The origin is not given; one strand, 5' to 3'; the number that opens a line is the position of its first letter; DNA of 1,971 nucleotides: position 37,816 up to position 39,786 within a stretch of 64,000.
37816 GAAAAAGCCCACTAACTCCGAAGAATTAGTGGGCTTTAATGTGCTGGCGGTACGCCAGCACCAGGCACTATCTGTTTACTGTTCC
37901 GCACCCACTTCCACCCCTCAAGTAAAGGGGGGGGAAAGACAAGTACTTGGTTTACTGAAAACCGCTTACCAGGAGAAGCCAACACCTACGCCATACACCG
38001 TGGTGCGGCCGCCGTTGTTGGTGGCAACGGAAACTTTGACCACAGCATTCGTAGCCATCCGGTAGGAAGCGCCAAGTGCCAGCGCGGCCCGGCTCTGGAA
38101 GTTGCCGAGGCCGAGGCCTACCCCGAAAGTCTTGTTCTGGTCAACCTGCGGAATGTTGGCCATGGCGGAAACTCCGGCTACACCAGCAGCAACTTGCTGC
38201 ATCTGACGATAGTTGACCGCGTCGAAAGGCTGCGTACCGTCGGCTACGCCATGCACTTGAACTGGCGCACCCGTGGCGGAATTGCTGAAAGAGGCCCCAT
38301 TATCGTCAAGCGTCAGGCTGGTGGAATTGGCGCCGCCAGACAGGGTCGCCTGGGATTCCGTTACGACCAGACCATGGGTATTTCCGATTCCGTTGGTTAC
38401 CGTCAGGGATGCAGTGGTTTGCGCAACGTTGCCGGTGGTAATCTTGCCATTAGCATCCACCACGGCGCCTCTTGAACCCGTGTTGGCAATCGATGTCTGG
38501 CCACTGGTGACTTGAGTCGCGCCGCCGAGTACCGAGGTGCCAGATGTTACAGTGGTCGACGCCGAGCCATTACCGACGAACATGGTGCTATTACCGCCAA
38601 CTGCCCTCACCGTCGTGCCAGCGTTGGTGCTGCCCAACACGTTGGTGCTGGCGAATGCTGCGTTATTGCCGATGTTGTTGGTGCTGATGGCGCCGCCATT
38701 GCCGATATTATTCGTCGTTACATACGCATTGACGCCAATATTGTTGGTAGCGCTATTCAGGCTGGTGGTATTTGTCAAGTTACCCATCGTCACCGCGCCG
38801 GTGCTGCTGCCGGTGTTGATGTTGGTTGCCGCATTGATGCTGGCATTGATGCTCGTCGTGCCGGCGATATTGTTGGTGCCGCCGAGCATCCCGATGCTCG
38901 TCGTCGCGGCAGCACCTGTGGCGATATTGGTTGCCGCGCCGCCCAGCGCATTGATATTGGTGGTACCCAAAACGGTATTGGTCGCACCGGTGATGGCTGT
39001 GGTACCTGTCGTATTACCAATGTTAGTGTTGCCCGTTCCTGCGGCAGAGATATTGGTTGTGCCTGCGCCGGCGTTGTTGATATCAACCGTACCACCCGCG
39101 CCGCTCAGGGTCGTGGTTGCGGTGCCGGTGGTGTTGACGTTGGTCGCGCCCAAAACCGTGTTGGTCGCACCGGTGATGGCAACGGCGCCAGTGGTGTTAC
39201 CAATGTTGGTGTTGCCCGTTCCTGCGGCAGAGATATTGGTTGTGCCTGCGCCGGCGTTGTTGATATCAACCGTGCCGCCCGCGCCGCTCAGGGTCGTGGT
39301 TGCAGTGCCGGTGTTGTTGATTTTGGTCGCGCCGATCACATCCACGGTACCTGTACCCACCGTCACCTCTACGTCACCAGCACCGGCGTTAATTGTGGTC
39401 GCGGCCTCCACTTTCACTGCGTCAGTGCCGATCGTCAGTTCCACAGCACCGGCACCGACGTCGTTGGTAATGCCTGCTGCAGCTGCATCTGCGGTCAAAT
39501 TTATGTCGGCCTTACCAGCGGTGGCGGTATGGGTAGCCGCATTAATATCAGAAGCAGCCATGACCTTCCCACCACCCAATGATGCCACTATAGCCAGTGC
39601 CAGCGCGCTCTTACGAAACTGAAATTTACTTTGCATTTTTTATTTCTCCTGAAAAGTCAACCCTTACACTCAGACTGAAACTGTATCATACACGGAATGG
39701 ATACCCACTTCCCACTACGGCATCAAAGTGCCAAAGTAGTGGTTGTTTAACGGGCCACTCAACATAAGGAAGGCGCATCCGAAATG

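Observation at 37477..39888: Trimeric autotransporter adhesin with perfect 180-nt tandem repeats, flanked by IS3- and IS110-family remnants, inserted between cheV and flgA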

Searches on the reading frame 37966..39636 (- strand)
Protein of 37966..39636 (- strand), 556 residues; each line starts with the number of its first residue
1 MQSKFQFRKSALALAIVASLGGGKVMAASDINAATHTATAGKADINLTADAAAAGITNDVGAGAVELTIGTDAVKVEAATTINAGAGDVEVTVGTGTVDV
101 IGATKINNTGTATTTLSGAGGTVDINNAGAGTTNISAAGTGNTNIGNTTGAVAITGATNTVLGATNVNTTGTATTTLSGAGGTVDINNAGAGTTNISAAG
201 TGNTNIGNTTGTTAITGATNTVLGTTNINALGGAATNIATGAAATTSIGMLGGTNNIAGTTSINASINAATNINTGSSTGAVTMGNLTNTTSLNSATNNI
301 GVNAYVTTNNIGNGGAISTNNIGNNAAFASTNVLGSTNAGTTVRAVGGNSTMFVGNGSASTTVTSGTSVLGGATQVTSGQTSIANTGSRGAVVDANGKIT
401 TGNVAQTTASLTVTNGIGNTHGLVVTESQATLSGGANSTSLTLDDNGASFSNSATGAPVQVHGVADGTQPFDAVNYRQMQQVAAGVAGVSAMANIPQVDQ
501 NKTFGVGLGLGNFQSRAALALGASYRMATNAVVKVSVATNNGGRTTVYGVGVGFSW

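Call 4: search_protein_families(library=pfam, proteins=[window:37966-39636:-], max_evalue=0.1)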
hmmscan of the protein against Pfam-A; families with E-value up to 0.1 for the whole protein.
window:37966-39636:- (556 aa): 1 family
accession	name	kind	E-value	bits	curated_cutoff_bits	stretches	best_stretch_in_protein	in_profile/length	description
PF03895.21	YadA_anchor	-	3.9e-16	59.3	22.7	1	496-556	1-60/60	YadA-like membrane anchor domain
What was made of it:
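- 37966..39636 (-): Intact 556-aa trimeric-autotransporter-type adhesin gene. Signal-peptide-like N-terminus (aa 1-27; 39556-39636), beta-rich passenger, and helix plus four-strand YadA-type anchor (Pfam anchor domain aa 496-556; 37969-38151). PF03895 E=3.9e-16 (call 4).
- Checked: A 556-aa ORF lies at 37966-39636(-) with a YadA_anchor domain (PF03895, aa 496-556, E=3.9e-16; call 4).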

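Call 5: search_protein_families(library=ncbifam, proteins=[window:37966-39636:-], max_evalue=0.1)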
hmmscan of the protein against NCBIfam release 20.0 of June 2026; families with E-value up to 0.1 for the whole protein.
window:37966-39636:- (556 aa): 0 families

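Call 9: find_encoding_contigs(protein=window:37966-39636:-, flank=10000, max_places=6)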
Protein window:37966-39636:- (556 aa): no gene with exactly this product is on record in the collection.

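Call 10: find_homologous_proteins(query=window:37966-39636:-)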
Query window:37966-39636:- (556 aa): 290 proteins with E <= 0.001 among 8000 candidates; the best 120 are listed.
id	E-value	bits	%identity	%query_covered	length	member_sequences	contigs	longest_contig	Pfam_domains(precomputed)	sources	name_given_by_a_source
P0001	1.5e-112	395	76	37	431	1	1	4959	PF03895.22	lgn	-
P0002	3.2e-96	341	60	62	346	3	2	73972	PF03895.22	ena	-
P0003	1.3e-92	330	79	37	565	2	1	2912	PF13018.12,PF03895.22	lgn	-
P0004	8.9e-86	307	57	37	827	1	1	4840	PF03895.22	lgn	-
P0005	1.5e-83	300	60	37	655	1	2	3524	PF03895.22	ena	-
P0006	1.2e-80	290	46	67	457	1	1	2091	PF03895.22,PF05662.20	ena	-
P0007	2.3e-80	289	52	55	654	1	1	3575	PF03895.22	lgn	-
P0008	1.9e-79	286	71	37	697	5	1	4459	PF03895.22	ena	-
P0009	1.6e-76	276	53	35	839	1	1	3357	PF03895.22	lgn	-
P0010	1.9e-75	273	70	37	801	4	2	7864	PF03895.22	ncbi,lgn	-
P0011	1.0e-74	271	56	63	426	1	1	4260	PF03895.22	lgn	-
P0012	4.3e-74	268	52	71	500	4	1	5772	PF03895.22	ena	-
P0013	1.3e-72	264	54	60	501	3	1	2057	PF03895.22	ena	-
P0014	1.8e-72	263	58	51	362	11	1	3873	PF03895.22,PF05662.20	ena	-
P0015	1.6e-70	257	70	37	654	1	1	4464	PF03895.22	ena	-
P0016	2.8e-70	256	70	37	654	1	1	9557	PF03895.22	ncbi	-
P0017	2.8e-70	256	70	37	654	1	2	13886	PF03895.22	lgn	-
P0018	2.8e-70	256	46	62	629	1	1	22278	PF03895.22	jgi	jgi:hypothetical protein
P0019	6.9e-70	255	53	60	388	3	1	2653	PF03895.22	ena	-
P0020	3.4e-69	252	47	60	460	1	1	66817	PF03895.22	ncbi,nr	ncbi:MAG: YadA C-terminal domain-containing protein [Desulfobacterales bacterium]|nr:YadA C-terminal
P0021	1.2e-68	251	52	37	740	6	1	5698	PF03895.22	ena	-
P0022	1.2e-68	251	53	60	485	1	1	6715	PF03895.22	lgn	-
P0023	2.0e-68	250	62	37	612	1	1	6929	PF03895.22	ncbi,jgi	jgi:hypothetical protein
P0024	5.9e-68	248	58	37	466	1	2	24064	PF03895.22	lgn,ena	-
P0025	1.1e-67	247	52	60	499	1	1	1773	PF03895.22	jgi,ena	jgi:hypothetical protein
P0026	1.6e-67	247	53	60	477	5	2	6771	PF03895.22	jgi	jgi:hypothetical protein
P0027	2.9e-67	246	50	72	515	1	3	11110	PF03895.22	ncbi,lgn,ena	-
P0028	1.8e-66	243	62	34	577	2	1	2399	PF03895.22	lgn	-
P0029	2.8e-66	243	55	60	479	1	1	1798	PF03895.22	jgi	-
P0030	3.1e-66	243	64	37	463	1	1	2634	PF03895.22,PF05662.20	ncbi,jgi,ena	jgi:hypothetical protein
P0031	1.1e-65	241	55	60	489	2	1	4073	PF03895.22,PF05662.20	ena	-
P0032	1.8e-65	240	62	34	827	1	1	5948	PF03895.22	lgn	-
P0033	8.1e-64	235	68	32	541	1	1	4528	PF03895.22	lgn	-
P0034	3.3e-63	233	48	63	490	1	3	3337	PF03895.22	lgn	-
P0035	6.0e-63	232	68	31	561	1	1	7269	PF03895.22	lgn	-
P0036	7.1e-63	232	50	66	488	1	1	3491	PF03895.22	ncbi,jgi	jgi:hypothetical protein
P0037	7.1e-63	232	50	32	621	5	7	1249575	PF03895.22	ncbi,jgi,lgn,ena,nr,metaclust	ncbi:MAG TPA: hypothetical protein DE312_03020 [Gallionella sp.]|nr:MAG: hypothetical protein A2Z87_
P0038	7.3e-62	228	67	31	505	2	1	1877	PF03895.22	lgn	-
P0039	1.2e-61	227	47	49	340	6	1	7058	PF03895.22,PF05662.20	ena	-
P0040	5.2e-61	225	57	41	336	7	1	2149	PF03895.22,PF05662.20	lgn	-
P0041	2.6e-60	223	52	60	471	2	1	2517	PF03895.22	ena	-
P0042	6.6e-60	222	69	32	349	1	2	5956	PF03895.22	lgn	-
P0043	1.3e-59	221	68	32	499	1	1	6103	PF03895.22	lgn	-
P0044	1.5e-59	221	50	52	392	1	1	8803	PF03895.22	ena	-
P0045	8.9e-59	218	54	54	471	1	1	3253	PF03895.22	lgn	-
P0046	5.9e-58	215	54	54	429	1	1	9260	PF03895.22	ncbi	-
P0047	1.1e-57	214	69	32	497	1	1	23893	PF03895.22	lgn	-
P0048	2.1e-57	213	50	37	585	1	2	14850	PF03895.22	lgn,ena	-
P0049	2.2e-57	213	52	37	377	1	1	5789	PF03895.22,PF05662.20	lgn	-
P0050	3.9e-57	213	66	33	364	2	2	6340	PF03895.22,PF05662.20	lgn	-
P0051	4.2e-57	212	48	64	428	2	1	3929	PF03895.22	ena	-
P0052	7.1e-57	212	64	32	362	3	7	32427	PF03895.22,PF05662.20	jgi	jgi:hypothetical protein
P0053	1.4e-56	211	50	55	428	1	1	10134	PF03895.22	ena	-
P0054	1.8e-56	210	52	58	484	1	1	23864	PF03895.22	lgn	-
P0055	3.2e-56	210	45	83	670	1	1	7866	PF03895.22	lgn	-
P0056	3.3e-56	210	46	54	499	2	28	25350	PF03895.22,PF05662.20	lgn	-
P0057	5.6e-56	209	40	76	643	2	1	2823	PF03895.22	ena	-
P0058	7.7e-56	208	45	71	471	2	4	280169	PF03895.22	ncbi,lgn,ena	-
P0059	9.0e-56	208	56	49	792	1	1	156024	PF03895.22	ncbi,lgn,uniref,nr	ncbi:beta strand repeat-containing protein [Rhodocyclus purpureus]|uniref:beta strand repeat-contain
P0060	1.3e-55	208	62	37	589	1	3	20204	PF03895.22,PF05662.20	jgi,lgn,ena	-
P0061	5.9e-55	205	52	53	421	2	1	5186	PF03895.22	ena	-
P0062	2.0e-54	204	45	60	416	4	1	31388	PF03895.22,PF05662.20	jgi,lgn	-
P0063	2.1e-54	204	55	34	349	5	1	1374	PF03895.22,PF05662.20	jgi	jgi:hypothetical protein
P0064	4.8e-54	202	48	62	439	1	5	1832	PF03895.22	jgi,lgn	-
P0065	1.6e-53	201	63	37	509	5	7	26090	PF03895.22,PF05662.20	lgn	-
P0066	1.7e-53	201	50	63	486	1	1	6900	PF03895.22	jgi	jgi:YadA-like membrane anchor domain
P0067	2.8e-53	200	56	37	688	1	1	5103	PF03895.22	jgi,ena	-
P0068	4.2e-53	199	57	37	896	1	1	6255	PF03895.22,PF00353.26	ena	-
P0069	9.1e-53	198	56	37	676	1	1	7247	PF03895.22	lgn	-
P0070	1.1e-52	198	48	66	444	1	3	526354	PF03895.22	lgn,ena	-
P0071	1.4e-51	194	55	37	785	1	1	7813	PF03895.22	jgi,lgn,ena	-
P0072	2.3e-51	194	58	37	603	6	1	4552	PF03895.22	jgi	jgi:hypothetical protein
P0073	1.3e-50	191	58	37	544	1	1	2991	PF03895.22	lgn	-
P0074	1.9e-50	191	49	53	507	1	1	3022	PF03895.22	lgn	-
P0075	2.4e-50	190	50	60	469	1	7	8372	PF03895.22,PF05662.20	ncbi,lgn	-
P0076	2.6e-50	190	51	47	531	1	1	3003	PF03895.22,PF05662.20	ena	-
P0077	3.8e-50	190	44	71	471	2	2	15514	PF03895.22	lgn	-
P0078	3.8e-50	190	42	86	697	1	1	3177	PF03895.22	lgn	-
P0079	4.5e-50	189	55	37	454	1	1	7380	PF03895.22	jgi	jgi:hypothetical protein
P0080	7.2e-50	189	37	100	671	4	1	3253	PF03895.22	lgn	-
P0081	8.0e-50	188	58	37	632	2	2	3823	PF03895.22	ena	-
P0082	2.0e-49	187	41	81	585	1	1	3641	PF03895.22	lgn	-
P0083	3.8e-49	186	50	47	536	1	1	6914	PF03895.22,PF05662.20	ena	-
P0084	6.6e-49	185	57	33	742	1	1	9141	PF03895.22,PF05662.20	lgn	-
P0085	7.3e-49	185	52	37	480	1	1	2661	PF03895.22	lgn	-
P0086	7.7e-49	185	54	37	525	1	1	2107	PF03895.22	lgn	-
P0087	9.1e-49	185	47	60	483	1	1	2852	PF03895.22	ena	-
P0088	1.1e-48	185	53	37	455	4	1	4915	PF03895.22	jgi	jgi:YadA-like membrane anchor domain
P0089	1.5e-48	184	45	75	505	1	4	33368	PF03895.22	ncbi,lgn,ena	-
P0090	2.7e-48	183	48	47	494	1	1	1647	PF03895.22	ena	-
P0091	4.0e-48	183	54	37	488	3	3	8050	PF03895.22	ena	-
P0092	8.3e-48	182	52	45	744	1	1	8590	PF03895.22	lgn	-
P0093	1.8e-47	181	45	51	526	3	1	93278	PF03895.22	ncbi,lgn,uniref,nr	ncbi:YadA-like family protein [Aquabacterium sp.]|uniref:beta strand repeat-containing protein n=1 T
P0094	2.8e-47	180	61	34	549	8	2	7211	PF03895.22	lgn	-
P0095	2.8e-47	180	57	33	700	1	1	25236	PF03895.22,PF05662.20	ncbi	-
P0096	3.4e-47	180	47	53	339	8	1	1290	PF03895.22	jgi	jgi:hypothetical protein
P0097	4.8e-47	179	42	66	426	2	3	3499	PF03895.22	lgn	-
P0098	1.0e-46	178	42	75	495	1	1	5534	PF03895.22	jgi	-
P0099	1.1e-46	178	53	38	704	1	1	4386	PF03895.22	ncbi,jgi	jgi:hypothetical protein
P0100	1.7e-46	177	47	37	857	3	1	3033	PF03895.22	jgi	-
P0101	1.8e-46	177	60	34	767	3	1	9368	PF03895.22,PF05662.20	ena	-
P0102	4.4e-46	176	38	83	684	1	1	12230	PF03895.22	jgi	-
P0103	7.9e-46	175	43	64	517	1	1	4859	PF03895.22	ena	-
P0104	1.4e-45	174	46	37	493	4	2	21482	PF03895.22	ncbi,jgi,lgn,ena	ncbi:MAG: YadA-like family protein [Deltaproteobacteria bacterium]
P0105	1.5e-45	174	46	64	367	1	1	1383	PF03895.22,PF05662.20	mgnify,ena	mgnify:CR=1 FL=1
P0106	1.8e-45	174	40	88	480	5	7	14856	PF03895.22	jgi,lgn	-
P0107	2.3e-45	174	55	37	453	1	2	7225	PF03895.22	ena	-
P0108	4.1e-45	173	42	72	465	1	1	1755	PF03895.22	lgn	-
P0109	4.5e-45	173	53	37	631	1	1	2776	PF03895.22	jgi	jgi:hypothetical protein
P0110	4.7e-45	173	40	88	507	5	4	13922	PF03895.22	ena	-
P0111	8.4e-45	172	44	73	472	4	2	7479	PF03895.22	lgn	-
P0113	2.2e-44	171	37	86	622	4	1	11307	PF03895.22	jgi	jgi:YadA-like membrane anchor domain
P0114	2.2e-44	171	51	37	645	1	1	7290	PF03895.22,PF05662.20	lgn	-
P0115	2.4e-44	170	59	34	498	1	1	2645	PF03895.22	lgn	-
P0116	3.2e-44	170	44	57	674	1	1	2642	PF03895.22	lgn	-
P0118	4.5e-44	169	56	33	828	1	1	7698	PF03895.22,PF05662.20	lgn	-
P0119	5.2e-44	169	51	37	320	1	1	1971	PF03895.22,PF05662.20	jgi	-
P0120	9.0e-44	169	50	37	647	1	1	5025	PF03895.22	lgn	-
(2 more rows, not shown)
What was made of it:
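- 37966..39636 (-): 290 homologues (call 10).
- On Trimeric autotransporter adhesin (type Vc): Some homologues carry PF05662 (call 10).
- Closest known: Trimeric autotransporter adhesins. Different: The few that carry source names come from Gallionella, Rhodocyclus, Aquabacterium and Desulfobacterales, and some are annotated 'beta strand repeat-containing protein' (call 10).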

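Call 27: find_encoding_contigs(protein=P0002, flank=6000, max_places=3)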
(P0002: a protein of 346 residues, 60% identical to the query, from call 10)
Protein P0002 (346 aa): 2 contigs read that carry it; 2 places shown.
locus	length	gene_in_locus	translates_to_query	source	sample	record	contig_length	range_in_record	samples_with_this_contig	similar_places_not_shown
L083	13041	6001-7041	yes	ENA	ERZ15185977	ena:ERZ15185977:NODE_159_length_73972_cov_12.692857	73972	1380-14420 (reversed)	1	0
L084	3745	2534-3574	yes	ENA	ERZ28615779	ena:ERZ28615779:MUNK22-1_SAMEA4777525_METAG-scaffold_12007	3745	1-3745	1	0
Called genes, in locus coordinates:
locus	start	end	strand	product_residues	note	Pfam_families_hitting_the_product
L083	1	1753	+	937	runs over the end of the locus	PF02739:5_3_exonuc_N, PF01367:5_3_exonuc, PF01612:DNA_pol_A_exo1, PF22619:DNA_polI_exo1, PF00476:DNA_pol_A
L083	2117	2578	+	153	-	PF13356:Arm-DNA-bind_3, PF22022:Phage_int_M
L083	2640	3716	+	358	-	PF05598:DUF772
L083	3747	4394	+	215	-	-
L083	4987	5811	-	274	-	-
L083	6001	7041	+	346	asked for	PF03895:YadA_anchor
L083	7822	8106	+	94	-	-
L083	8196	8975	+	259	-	PF01027:Bax1-I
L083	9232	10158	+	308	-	PF04280:Tim44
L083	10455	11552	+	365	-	PF00724:Oxidored_FMN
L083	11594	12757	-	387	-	PF00149:Metallophos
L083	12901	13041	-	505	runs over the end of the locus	?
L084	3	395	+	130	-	?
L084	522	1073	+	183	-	-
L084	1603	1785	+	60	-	-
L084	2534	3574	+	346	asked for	PF03895:YadA_anchor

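Call 28: find_encoding_contigs(protein=P0001, flank=6000, max_places=3)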
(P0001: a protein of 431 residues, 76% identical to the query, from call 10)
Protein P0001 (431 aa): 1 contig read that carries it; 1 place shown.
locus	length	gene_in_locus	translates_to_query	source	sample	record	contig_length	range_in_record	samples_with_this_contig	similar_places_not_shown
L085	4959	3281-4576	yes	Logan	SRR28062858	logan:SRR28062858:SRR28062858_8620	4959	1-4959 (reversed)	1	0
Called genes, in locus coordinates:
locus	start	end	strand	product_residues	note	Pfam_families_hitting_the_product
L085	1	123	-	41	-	?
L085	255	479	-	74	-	-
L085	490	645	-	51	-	-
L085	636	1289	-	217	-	-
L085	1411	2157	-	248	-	PF08861:DUF1828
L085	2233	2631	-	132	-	-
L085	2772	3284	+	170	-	-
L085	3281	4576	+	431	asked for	PF03895:YadA_anchor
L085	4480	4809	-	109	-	-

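Call 29: find_encoding_contigs(protein=P0003, flank=6000, max_places=3)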
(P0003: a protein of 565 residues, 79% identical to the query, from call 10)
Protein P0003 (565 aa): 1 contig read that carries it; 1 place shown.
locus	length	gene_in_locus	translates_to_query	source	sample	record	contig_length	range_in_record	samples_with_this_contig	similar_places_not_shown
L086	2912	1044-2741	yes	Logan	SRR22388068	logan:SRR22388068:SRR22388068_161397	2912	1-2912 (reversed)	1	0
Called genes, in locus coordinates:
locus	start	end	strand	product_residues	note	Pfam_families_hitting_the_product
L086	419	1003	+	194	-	-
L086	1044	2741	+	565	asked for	PF13018:ESPR, PF03895:YadA_anchor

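Call 39: search_solved_structures(query=window:37966-39636:-, max_evalue=0.01, show_alignments=1)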
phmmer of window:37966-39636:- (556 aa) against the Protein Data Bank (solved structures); distinct sequences matched with E-value up to 0.01: 0.
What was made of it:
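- Tried and rejected: phmmer of the adhesin against PDB sequences found nothing (call 39).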

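Call 46: search_solved_structures(query=A4, max_evalue=0.01)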
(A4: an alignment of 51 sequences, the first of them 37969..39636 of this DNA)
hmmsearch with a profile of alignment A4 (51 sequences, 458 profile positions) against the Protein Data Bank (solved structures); distinct sequences matched with E-value up to 0.01: 4.
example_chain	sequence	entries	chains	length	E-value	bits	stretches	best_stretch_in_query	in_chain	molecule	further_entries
2lme_A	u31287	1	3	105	2.9e-07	33.2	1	379-442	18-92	Adhesin yadA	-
2gr8_A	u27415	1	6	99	0.0012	21.3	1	384-458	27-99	Adhesin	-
3emo_C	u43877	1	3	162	0.0022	20.4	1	357-458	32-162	Hia (Adhesin)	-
2gr7_A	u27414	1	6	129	0.003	20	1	384-458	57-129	Adhesin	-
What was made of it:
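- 37966..39636 (-): Family profile against PDB sequences: YadA anchor 2lme E=2.9e-7, plus Hia (call 46).
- On Trimeric autotransporter adhesin (type Vc): Profile against PDB: 2lme E=2.9e-7 (call 46).
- A profile of the family hits the YadA and Hia anchors in the PDB (call 46).
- Tried and rejected: A family profile was needed (call 46).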

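Call 54: predict_structure(alignment_id=A4)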
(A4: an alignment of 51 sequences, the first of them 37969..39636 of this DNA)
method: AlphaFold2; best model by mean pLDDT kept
length: 556 residues; sequences in the alignment: 51
mean_pLDDT: 66.9   pTM: 0.49
mean pLDDT of the five models: 66.9, 66.7, 66.1, 64.6, 60.1
residues with pLDDT >= 90: 82; 70-90: 144; 50-70: 227; < 50: 103
segments of 3 or more residues with pLDDT < 50: 1-42, 197-199, 207-209, 216-219, 224-234, 240-250, 313-330
pLDDT, mean of each block of 10 residues (from residue 1): 38 39 36 44 53 54 59 55 59 54 54 53 55 56 59 61 64 64 58 52 51 50 48 46 47 58 60 69 73 75 59 48 42 70 88 92 90 92 95 90 94 92 94 85 89 86 60 62 83 86 89 87 88 87 75 80
secondary structure, 60 per line:
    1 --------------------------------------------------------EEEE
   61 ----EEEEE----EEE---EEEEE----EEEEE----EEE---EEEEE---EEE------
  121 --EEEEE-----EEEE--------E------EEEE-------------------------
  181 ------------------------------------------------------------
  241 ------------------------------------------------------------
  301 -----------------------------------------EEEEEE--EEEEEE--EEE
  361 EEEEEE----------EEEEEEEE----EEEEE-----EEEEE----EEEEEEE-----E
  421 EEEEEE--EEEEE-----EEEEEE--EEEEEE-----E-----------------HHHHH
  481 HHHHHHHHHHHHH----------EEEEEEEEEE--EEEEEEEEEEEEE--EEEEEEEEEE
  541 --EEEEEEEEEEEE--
elements in order: E57-60 E65-69 E74-76 E80-84 E89-93 E98-100 E104-108 E112-114 E123-127 E133-136 E152-155 E342-347 E350-355 E358-366 E377-384 E389-393 E399-403 E408-414 E420-426 E429-433 E439-444 E447-452 H476-493 E504-513 E516-528 E531-540 E543-554
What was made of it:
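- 37966..39636 (-): AF2 model: helix 476-493 and strands 504-554 (call 54).
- On Trimeric autotransporter adhesin (type Vc): AF2 strands at 504-554 (call 54). The AF2 model has a helix at 476-493 directly before the strands, pLDDT about 83-89 (call 54).
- Checked: The structure model predicts beta strands or no regular structure there at low confidence, and predicts no coiled-coil stalk (call 54).
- The AF2 model shows a helix plus four strands (call 54). The passenger hits no Pfam head, neck or stalk family (call 4) and is modelled at low confidence (pLDDT about 50-60 for aa 40-330; call 54).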
